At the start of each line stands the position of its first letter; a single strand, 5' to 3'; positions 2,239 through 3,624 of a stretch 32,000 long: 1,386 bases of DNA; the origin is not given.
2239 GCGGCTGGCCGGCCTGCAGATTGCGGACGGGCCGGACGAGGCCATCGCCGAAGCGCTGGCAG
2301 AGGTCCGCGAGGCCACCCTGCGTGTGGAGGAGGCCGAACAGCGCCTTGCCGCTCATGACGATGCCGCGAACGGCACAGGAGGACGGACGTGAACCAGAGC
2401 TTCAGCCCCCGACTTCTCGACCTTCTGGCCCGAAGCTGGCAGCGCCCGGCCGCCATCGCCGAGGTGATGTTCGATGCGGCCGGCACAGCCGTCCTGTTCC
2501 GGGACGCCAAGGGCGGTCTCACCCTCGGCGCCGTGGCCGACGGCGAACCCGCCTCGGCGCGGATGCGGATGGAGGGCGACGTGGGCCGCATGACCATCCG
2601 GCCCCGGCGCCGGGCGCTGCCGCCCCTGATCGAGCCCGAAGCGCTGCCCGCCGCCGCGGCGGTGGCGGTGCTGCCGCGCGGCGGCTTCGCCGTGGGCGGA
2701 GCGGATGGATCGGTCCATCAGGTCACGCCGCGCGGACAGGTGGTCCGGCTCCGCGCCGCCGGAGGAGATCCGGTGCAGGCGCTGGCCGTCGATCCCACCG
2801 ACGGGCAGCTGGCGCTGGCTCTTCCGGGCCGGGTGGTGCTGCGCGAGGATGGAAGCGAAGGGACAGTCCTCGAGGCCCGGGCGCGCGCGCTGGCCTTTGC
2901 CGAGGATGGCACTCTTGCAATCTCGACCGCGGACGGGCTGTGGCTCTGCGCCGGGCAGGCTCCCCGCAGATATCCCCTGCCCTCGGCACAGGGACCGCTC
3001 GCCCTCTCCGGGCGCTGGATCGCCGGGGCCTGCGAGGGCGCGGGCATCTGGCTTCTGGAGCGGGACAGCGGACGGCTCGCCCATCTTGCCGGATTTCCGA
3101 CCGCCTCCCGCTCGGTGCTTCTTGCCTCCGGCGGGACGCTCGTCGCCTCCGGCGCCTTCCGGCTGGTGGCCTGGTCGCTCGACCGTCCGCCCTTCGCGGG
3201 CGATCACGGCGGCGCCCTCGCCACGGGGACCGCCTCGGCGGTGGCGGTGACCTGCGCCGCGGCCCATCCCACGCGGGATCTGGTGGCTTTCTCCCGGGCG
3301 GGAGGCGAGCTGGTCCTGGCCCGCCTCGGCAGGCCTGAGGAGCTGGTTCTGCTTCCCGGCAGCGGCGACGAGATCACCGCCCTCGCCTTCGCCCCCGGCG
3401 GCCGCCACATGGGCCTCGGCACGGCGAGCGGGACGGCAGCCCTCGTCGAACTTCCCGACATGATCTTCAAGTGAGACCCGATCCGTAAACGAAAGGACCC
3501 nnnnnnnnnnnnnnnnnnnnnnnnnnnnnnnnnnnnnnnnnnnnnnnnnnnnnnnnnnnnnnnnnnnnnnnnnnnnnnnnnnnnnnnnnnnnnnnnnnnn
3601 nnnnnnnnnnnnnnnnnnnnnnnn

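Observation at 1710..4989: Five-gene, translationally coupled operon ending in a specialised sigma-54 paralogue with four uncharacterised partner proteins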

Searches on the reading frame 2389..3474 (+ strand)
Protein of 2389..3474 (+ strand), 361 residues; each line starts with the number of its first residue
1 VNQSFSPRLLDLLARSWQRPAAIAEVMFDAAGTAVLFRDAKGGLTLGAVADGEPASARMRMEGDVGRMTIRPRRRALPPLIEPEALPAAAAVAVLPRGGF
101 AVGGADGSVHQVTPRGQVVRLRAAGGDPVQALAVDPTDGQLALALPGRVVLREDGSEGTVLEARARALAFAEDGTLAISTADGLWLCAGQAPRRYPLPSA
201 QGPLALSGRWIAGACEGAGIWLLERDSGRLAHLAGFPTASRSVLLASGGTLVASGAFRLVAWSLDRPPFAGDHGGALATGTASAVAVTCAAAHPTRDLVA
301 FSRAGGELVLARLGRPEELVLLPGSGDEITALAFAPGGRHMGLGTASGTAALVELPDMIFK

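Call 3: search_protein_families(library=pfam, proteins=[window:2389-3474:+], max_evalue=1)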
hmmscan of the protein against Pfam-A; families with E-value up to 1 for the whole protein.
window:2389-3474:+ (361 aa): 7 families
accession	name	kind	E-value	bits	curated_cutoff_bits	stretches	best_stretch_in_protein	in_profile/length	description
PF12894.13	ANAPC4_WD40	-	8.5e-05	23.2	22.9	1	294-354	5-66/91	Anaphase-promoting complex subunit 4 WD40 domain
PF00400.38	WD40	-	0.00032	21.6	27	0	322-341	7-26/39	WD domain, G-beta repeat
PF24814.1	WD40_Prp19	-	0.0011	18.5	320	1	279-352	86-161/281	Prp19 WD40 domain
PF23414.1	Beta-prop_EML_2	-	0.0018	18.1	90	1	284-349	39-104/266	Echinoderm microtubule-associated protein second beta-propeller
PF25171.1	Beta-prop_WDR36-Utp21_1st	-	0.006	16.5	80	1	282-352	148-219/266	WDR36/Utp21 first beta-propeller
PF25173.1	Beta-prop_WDR3_1st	-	0.059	13.5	154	1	281-344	26-89/184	WDR3 first beta-propeller domain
PF23383.1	Beta-prop_IFT140_1st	-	0.078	12.1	27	0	283-349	59-125/406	IFT140 first beta-propeller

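Call 4: search_protein_families(library=ncbifam, proteins=[window:2389-3474:+], max_evalue=1)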
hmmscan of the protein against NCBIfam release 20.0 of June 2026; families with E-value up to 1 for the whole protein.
window:2389-3474:+ (361 aa): 0 families

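Call 7: find_homologous_proteins(query=window:2389-3474:+)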
Query window:2389-3474:+ (361 aa): 10 proteins with E <= 0.001 among 8000 candidates.
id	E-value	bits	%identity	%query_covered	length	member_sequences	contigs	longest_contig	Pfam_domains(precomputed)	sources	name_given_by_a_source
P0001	1.0e-224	763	100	100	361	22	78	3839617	-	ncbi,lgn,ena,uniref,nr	ncbi:High-affnity carbon uptake protein Hat/HatR [Rhodobacter sphaeroides]|uniref:Anaphase-promoting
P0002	1.5e-200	684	90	100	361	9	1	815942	-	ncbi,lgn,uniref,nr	ncbi:hypothetical protein C8J29_102191 [Cereibacter johrii]|uniref:Anaphase-promoting complex subuni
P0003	5.4e-55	205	42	100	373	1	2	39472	PF23381.2,PF12894.14,PF00400.39,PF23414.2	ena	-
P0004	1.2e-53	201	38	100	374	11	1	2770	PF23383.2,PF12894.14,PF23414.2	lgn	-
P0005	1.2e-53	200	44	98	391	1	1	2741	PF12894.14,PF23414.2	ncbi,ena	-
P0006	2.8e-51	193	42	96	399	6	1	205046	PF25174.2,PF23381.2,PF25173.2,PF23383.2,PF12894.14,PF24817.2,PF00400.39,PF23414.2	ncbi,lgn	ncbi:MAG: hypothetical protein U1E17_07185 [Geminicoccaceae bacterium]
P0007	9.6e-51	191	37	100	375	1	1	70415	PF23410.5,PF25174.2,PF24814.2,PF23381.2,PF23342.2,PF25173.2,PF23383.2,PF25171.2,PF12894.14,PF25175.2,PF24817.2,PF23393.3,PF24807.2,PF00400.39,PF23756.2,PF23414.2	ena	-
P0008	5.2e-49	185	39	98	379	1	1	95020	PF23381.2,PF12894.14,PF00400.39,PF23414.2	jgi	jgi:hypothetical protein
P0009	7.5e-44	168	36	98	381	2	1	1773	PF25174.2,PF24814.2,PF23381.2,PF25173.2,PF23383.2,PF12894.14,PF00400.39,PF23414.2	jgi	jgi:WD40 repeat protein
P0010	3.5e-41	160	38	99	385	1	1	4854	PF23389.2,PF25174.2,PF24814.2,PF23381.2,PF25173.2,PF12894.14,PF24807.2,PF00400.39,PF23756.2,PF23414.2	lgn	-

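Call 15: find_encoding_contigs(protein=P0006, flank=8000, max_places=2)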
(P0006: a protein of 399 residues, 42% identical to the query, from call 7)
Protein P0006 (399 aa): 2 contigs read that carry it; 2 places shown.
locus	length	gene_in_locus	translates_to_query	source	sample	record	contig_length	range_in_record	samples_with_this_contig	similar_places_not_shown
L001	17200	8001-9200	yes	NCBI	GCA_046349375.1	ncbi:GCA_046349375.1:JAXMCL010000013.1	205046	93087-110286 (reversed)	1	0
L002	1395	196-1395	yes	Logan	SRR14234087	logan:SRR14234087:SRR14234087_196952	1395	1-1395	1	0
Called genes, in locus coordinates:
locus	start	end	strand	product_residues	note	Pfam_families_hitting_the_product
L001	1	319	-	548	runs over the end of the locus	PF00118:Cpn60_TCP1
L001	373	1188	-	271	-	PF01883:FeS_assembly_P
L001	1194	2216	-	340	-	PF04909:Amidohydro_2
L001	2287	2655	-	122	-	PF02406:MmoB_DmpM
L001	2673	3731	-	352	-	PF02332:Phenol_Hydrox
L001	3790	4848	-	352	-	PF00111:Fer2, PF00970:FAD_binding_6, PF00175:NAD_binding_1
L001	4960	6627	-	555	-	PF02332:Phenol_Hydrox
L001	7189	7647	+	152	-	-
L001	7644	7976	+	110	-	-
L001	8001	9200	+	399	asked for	PF00400:WD40 (faint), PF23381:Beta-prop_IFT122_1st (faint), PF23383:Beta-prop_IFT140_1st (faint), PF24817:WD40_WDHD1_1st (faint), PF25173:Beta-prop_WDR3_1st (faint), PF25174:Beta-prop_THOC3 (faint), PF23414:Beta-prop_EML_2 (weak), PF12894:ANAPC4_WD40 (weak)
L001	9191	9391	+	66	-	-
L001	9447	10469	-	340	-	PF00126:HTH_1, PF03466:LysR_substrate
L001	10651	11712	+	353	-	PF13407:Peripla_BP_4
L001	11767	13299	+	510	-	PF00005:ABC_tran, PF13304:AAA_21 (faint), PF00005:ABC_tran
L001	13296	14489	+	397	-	PF02653:BPD_transp_2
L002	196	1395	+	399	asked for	PF00400:WD40 (faint), PF23381:Beta-prop_IFT122_1st (faint), PF23383:Beta-prop_IFT140_1st (faint), PF24817:WD40_WDHD1_1st (faint), PF25173:Beta-prop_WDR3_1st (faint), PF25174:Beta-prop_THOC3 (faint), PF23414:Beta-prop_EML_2 (weak), PF12894:ANAPC4_WD40 (weak)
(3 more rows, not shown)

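Call 16: find_encoding_contigs(protein=P0003, flank=8000, max_places=2)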
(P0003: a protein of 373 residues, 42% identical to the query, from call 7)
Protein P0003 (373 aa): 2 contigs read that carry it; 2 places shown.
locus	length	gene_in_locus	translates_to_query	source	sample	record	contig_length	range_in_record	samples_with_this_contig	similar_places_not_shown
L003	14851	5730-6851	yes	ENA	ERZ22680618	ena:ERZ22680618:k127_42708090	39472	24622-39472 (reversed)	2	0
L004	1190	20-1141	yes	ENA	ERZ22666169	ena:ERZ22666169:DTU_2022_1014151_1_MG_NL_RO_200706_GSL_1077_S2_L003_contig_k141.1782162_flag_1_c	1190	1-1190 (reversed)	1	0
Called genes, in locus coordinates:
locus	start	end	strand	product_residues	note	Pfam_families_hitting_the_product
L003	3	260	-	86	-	?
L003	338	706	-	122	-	PF02406:MmoB_DmpM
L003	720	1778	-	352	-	PF02332:Phenol_Hydrox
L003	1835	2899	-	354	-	PF00111:Fer2, PF00970:FAD_binding_6, PF00175:NAD_binding_1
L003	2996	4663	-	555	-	PF02332:Phenol_Hydrox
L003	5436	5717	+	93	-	-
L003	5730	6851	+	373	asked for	PF00400:WD40 (faint), PF12894:ANAPC4_WD40 (faint), PF23381:Beta-prop_IFT122_1st (faint), PF23414:Beta-prop_EML_2 (faint)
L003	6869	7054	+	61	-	-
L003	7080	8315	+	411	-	PF00309:Sigma54_AID, PF04963:Sigma54_CBD, PF04552:Sigma54_DBD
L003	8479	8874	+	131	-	PF00903:Glyoxalase, PF13669:Glyoxalase_4 (weak)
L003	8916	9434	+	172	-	-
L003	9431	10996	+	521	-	PF00732:GMC_oxred_N, PF05199:GMC_oxred_C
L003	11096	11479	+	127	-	PF13467:RHH_4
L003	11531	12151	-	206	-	-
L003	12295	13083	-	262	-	PF14339:DUF4394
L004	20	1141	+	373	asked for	PF00400:WD40 (faint), PF12894:ANAPC4_WD40 (faint), PF23381:Beta-prop_IFT122_1st (faint), PF23414:Beta-prop_EML_2 (faint)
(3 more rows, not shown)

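Call 17: find_encoding_contigs(protein=P0007, flank=8000, max_places=2)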
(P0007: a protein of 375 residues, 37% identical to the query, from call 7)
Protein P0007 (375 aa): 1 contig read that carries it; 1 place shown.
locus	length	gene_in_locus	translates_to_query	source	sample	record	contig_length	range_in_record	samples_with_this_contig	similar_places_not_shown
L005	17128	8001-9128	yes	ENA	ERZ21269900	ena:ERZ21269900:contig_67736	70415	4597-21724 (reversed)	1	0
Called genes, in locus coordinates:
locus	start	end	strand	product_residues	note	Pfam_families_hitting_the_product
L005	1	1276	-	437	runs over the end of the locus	PF04909:Amidohydro_2 (weak), PF01883:FeS_assembly_P (weak)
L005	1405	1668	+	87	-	-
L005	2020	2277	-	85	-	PF02406:MmoB_DmpM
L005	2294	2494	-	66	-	-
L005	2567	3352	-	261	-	PF02332:Phenol_Hydrox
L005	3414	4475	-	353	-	PF00111:Fer2, PF00970:FAD_binding_6, PF00175:NAD_binding_1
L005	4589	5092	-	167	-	-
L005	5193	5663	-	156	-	PF02332:Phenol_Hydrox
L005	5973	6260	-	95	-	-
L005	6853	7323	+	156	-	-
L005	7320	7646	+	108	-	-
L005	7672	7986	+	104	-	-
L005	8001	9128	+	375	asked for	PF12894:ANAPC4_WD40 (faint), PF23393:Beta-prop_WDR90_POC16_2nd (faint), PF23414:Beta-prop_EML_2 (faint), PF23756:Beta-prop_HPS5 (faint), PF24807:WD40_CDC20-Fz (faint), PF23381:Beta-prop_IFT122_1st, PF25174:Beta-prop_THOC3, PF23342:WDR90_beta-prop_4th (weak), +8 more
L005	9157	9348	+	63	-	-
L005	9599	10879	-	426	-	PF07992:Pyr_redox_2, PF13454:NAD_binding_9 (faint), PF21706:FCSD_central, PF09242:FCSD-flav_bind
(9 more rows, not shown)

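Call 18: find_encoding_contigs(protein=P0008, flank=8000, max_places=2)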
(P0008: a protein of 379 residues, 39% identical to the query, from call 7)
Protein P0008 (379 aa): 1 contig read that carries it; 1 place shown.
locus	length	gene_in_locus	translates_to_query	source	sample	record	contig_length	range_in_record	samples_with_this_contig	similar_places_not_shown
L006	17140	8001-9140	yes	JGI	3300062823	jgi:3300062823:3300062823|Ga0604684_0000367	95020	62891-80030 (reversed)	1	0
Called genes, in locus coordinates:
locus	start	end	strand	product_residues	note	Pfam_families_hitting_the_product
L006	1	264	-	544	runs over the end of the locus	PF00118:Cpn60_TCP1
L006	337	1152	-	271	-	PF01883:FeS_assembly_P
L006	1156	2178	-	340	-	PF04909:Amidohydro_2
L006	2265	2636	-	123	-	PF02406:MmoB_DmpM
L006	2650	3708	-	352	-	PF02332:Phenol_Hydrox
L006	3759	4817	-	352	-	PF00111:Fer2, PF00970:FAD_binding_6, PF00175:NAD_binding_1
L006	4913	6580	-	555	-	PF02332:Phenol_Hydrox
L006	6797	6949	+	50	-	-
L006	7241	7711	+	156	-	-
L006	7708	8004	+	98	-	-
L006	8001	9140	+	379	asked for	PF23381:Beta-prop_IFT122_1st (faint), PF23414:Beta-prop_EML_2 (faint), PF00400:WD40 (faint), PF12894:ANAPC4_WD40 (faint)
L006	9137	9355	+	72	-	-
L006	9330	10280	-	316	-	-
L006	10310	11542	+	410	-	PF00309:Sigma54_AID, PF04963:Sigma54_CBD, PF04552:Sigma54_DBD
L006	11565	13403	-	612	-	PF26965:MimR_N, PF01590:GAF, PF00158:Sigma54_activat, PF14532:Sigma54_activ_2, PF25601:AAA_lid_14 (weak), PF02954:HTH_8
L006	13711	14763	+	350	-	PF08240:ADH_N, PF00107:ADH_zinc_N, PF13602:ADH_zinc_N_2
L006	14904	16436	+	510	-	-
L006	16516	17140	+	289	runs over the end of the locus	PF00528:BPD_transp_1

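Call 21: find_related_loci(query=A1, collection=genome_contigs, flank=10000)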
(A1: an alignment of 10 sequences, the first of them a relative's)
Query A1 (361 aa) in genome_contigs; peptide patterns used: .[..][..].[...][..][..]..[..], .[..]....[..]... (x = any residue, [..] = any of these).
359 stretches matched a pattern; 136 encode a relative of the query (tblastn E <= 1e-3); the best 80 are kept; 80 distinct loci.
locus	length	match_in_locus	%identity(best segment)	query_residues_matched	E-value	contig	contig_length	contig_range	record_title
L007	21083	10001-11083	89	1-361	0e+0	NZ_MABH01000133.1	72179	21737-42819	Cereibacter johrii strain JA192 Masurca_368_len_T:72179, whole genome shotgun sequence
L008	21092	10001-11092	42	4-361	2e-60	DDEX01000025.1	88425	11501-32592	MAG TPA_asm: Rhodobacteraceae bacterium UBA1943 UBA1943_contig_14387, whole genome shotgun sequence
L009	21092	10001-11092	41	4-361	3e-60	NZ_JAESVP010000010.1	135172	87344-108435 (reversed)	Fuscibacter oryzae strain KVB23 contig10, whole genome shotgun sequence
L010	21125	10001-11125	39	1-361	6e-58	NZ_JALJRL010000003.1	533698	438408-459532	Mesorhizobium sp. Mes31 NODE_3_length_533698_cov_20.1361533698, whole genome shotgun sequence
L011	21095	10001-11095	39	9-361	5e-58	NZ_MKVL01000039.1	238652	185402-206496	MAG: Mesorhizobium sp. 65-26 SCNpilot_cont_1000_bf_scaffold_77, whole genome shotgun sequence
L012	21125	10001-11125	38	1-361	1e-56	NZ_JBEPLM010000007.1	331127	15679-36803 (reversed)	Mesorhizobium shonense strain DSM 29846 Ga0480206_07, whole genome shotgun sequence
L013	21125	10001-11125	38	1-361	1e-56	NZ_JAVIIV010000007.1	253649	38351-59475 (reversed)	Mesorhizobium humile strain VK2B VK2B_NODE_7_length_253649_cov_19_814542_pilon, whole genome shotgun sequence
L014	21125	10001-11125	38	1-361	2e-56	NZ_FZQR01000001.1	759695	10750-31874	Mesorhizobium carmichaelinearum strain ICMP 18942, whole genome shotgun sequence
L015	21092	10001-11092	41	9-361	7e-56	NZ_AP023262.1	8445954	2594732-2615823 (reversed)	Mesorhizobium sp. L-8-3 chromosome, complete genome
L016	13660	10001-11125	38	1-361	1e-55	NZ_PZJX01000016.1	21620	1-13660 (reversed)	Mesorhizobium helmanticense strain CSLC115N contig00016, whole genome shotgun sequence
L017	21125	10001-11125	38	1-361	2e-55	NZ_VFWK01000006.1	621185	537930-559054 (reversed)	Mesorhizobium sp. B2-1-3A contig_6, whole genome shotgun sequence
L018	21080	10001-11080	43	9-361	1e-54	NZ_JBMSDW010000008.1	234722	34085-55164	Neotabrizicola sp. VNH66 contig8, whole genome shotgun sequence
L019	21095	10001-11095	37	9-361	1e-54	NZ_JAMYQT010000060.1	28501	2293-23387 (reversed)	Mesorhizobium sp. M0571 M0571_contig00060, whole genome shotgun sequence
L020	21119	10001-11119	39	1-361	2e-54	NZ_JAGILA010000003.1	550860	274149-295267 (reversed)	Sinorhizobium kostiense strain DSM 13372 Ga0454096_03, whole genome shotgun sequence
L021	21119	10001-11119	37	1-361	2e-54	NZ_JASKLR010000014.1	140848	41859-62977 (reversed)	Sinorhizobium sp. 8-89 scaffold_13, whole genome shotgun sequence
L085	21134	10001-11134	33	1-361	1e-45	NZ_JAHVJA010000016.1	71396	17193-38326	Leisingera daeponensis strain DP1N14-2 DP1N14-2_ctg016, whole genome shotgun sequence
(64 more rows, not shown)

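Call 29: predict_structure(alignment_id=A1)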
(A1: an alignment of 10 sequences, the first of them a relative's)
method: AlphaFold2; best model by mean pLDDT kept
length: 361 residues; sequences in the alignment: 10
mean_pLDDT: 88.0   pTM: 0.89
mean pLDDT of the five models: 88.0, 86.2, 85.2, 84.4, 82.1
residues with pLDDT >= 90: 200; 70-90: 141; 50-70: 16; < 50: 4
segments of 3 or more residues with pLDDT < 50: 1-4
pLDDT, mean of each block of 10 residues (from residue 1): 59 94 96 97 96 90 78 92 91 94 93 95 85 92 94 85 93 92 85 81 84 87 90 87 85 89 85 64 86 92 91 86 85 95 96 87 69
secondary structure, 60 per line:
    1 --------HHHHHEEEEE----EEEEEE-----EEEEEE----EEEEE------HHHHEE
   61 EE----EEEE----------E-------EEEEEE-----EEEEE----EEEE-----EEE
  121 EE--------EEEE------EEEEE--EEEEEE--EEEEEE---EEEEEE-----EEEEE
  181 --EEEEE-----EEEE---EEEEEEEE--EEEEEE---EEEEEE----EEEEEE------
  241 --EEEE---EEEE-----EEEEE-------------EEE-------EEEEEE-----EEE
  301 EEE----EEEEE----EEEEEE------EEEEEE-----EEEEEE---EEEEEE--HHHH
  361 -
elements in order: H9-13 E14-18 E23-28 E34-39 E44-48 H55-58 E59-62 E67-70 E89-94 E100-104 E109-112 E118-122 E131-134 E141-145 E148-153 E156-161 E165-170 E176-180 E183-187 E193-196 E200-207 E210-215 E219-224 E229-234 E243-246 E250-253 E259-263 E277-279 E287-292 E298-303 E308-312 E317-322 E329-334 E340-345 E349-354 H357-360

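Call 33: fold_search(model_id=the predicted structure, library=pdb)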
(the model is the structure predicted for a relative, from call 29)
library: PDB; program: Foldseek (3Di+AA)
matches with E <= 10: 1986; with E <= 0.001: 1812
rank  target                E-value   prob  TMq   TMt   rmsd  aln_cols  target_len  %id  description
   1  8fl2_NJ               1.4e-13  1.00  0.67  0.64   7.1       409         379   13  Human nuclear pre-60S ribosomal subunit (State I1) (released 2023-07-12)
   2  8fl0_NJ               2.9e-13  1.00  0.66  0.52   8.1       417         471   13  Human nucleolar pre-60S ribosomal subunit (State H) (released 2023-07-12)
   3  3ow8_C                2.2e-12  1.00  0.53  0.61   7.2       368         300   14  Crystal Structure of the WD repeat-containing protein 61 (released 2010-09-29)
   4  2ymu_A                2.6e-12  1.00  0.52  0.35  14.0       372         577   20  Structure of a highly repetitive propeller structure (released 2012-10-17)
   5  5naf_A                4.8e-12  1.00  0.67  0.68   7.4       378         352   12  Co-crystal structure of an MeCP2 peptide with TBLR1 WD40 domain (released 2017-03-29)
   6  5yzv_C                5.0e-12  1.00  0.53  0.64   7.4       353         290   16  Biophysical and structural characterization of the thermostable WD40 domain of a prokaryotic protein, Thermomonospora  (released 2018-10-03)
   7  9t3x_B                5.3e-12  1.00  0.57  0.57   6.0       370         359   13  cryo-EM structure of CPSF160-WDR33-ZC3H18 (released 2026-01-28)
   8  5yzv_B                5.6e-12  1.00  0.58  0.71   6.0       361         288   17  Biophysical and structural characterization of the thermostable WD40 domain of a prokaryotic protein, Thermomonospora  (released 2018-10-03)
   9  8ir1_N                6.5e-12  1.00  0.63  0.49   8.8       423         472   14  human nuclear pre-60S ribosomal particle - State A (released 2023-08-09)
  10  4wjv_A                6.9e-12  1.00  0.67  0.64   6.3       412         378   13  Crystal structure of Rsa4 in complex with the Nsa2 binding peptide (released 2014-11-19)
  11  8r8r_B                8.4e-12  1.00  0.57  0.55   6.0       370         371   13  Cryo-EM structure of the human mPSF with PAPOA C-terminus peptide (PAPOAc) (released 2024-04-10)
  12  5naf_C                9.4e-12  1.00  0.68  0.72   7.4       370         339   12  Co-crystal structure of an MeCP2 peptide with TBLR1 WD40 domain (released 2017-03-29)
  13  7uoo_x                1.2e-11  1.00  0.66  0.49   6.5       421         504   13  Nucleoplasmic pre-60S intermediate of the Nog2 containing pre-rotation state (released 2023-03-15)
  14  8e3q_B                2.2e-11  1.00  0.57  0.56   6.4       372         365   14  CRYO-EM STRUCTURE OF the human MPSF (released 2023-01-18)
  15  7zgp_D                2.2e-11  1.00  0.53  0.49   9.4       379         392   11  Polymerase module of CPF in complex with Mpe1 and a pre-cleaved CYC1 RNA (released 2022-05-25)
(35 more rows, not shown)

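Call 39: search_protein_families(library=ncbifam, proteins=[L006:11565-13403:-, L006:9330-10280:-, L006:4913-6580:-, L006:1156-2178:-, L006:337-1152:-], max_evalue=0.001)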
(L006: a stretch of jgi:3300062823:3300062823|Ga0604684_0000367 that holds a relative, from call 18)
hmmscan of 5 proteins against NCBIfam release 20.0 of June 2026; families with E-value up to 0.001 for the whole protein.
L006:11565-13403:- (612 aa): 25 families
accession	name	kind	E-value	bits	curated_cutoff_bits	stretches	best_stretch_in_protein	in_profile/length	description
NF008485.2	PRK11388.1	equivalog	1.9e-47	161.9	551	1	51-610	45-632/643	dihydroxyacetone kinase operon transcriptional regulator DhaR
TIGR02329.1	propionate_PrpR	equivalog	9.7e-32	110.3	499.2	1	289-610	190-524/526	propionate catabolism operon regulatory protein PrpR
NF051870.1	NAssimRespRegNtrX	equivalog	2.8e-29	102.3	600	1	348-610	162-447/452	nitrogen assimilation response regulator NtrX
NF011953.0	PRK15424.1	equivalog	6e-29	101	703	1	400-610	313-531/538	propionate catabolism operon regulatory protein PrpR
TIGR01818.1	ntrC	equivalog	8.1e-28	97.4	558.6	1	330-555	139-384/463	nitrogen regulation protein NR(I)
NF003451.0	PRK05022.1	equivalog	1.6e-27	96.4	476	1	344-608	209-503/512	nitric oxide reductase transcriptional regulator NorR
NF041552.1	TF_PrdR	equivalog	1.9e-27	95.8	795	1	345-610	287-573/577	sigma-54 dependent transcriptional regulator PrdR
TIGR01817.1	nifA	equivalog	2.3e-27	96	528.85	1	315-548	185-438/534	nif-specific transcriptional activator NifA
TIGR02915.1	PEP_resp_reg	equivalog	4.5e-26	91.7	502.6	1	325-610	139-439/445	PEP-CTERM-box response regulator transcription factor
TIGR02974.1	phageshock_pspF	equivalog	1.5e-23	83.5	443.55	1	344-535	18-230/336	phage shock protein operon transcriptional activator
NF008469.0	PRK11361.1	equivalog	2.5e-23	82.5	714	1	329-609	147-450/461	acetoacetate metabolism transcriptional regulator AtoC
NF011695.0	PRK15115.1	equivalog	6.1e-22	78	763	1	322-611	132-434/445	two-component system response regulator GlrR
NF041906.1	V4R_TF_MobR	exception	6.6e-22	77.7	999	1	342-607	249-538/544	phenol degradation transcriptional regulator MobR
NF008085.0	PRK10820.1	equivalog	4.7e-20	71.7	576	1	321-606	200-503/520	transcriptional regulator TyrR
NF041946.1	LuxO_transreg_Vib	equivalog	1.1e-18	67.2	800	1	344-534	152-362/463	quorum-sensing sigma-54 dependent transcriptional regulator LuxO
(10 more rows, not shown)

L006:9330-10280:- (316 aa): 0 families

L006:4913-6580:- (555 aa): 0 families

L006:1156-2178:- (340 aa): 0 families

L006:337-1152:- (271 aa): 1 family
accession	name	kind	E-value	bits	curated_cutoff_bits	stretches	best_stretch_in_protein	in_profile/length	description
NF041868.1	paad_haloarch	equivalog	6.8e-05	22.9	180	1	12-87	29-101/127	1,2-phenylacetyl-CoA epoxidase subunit PaaD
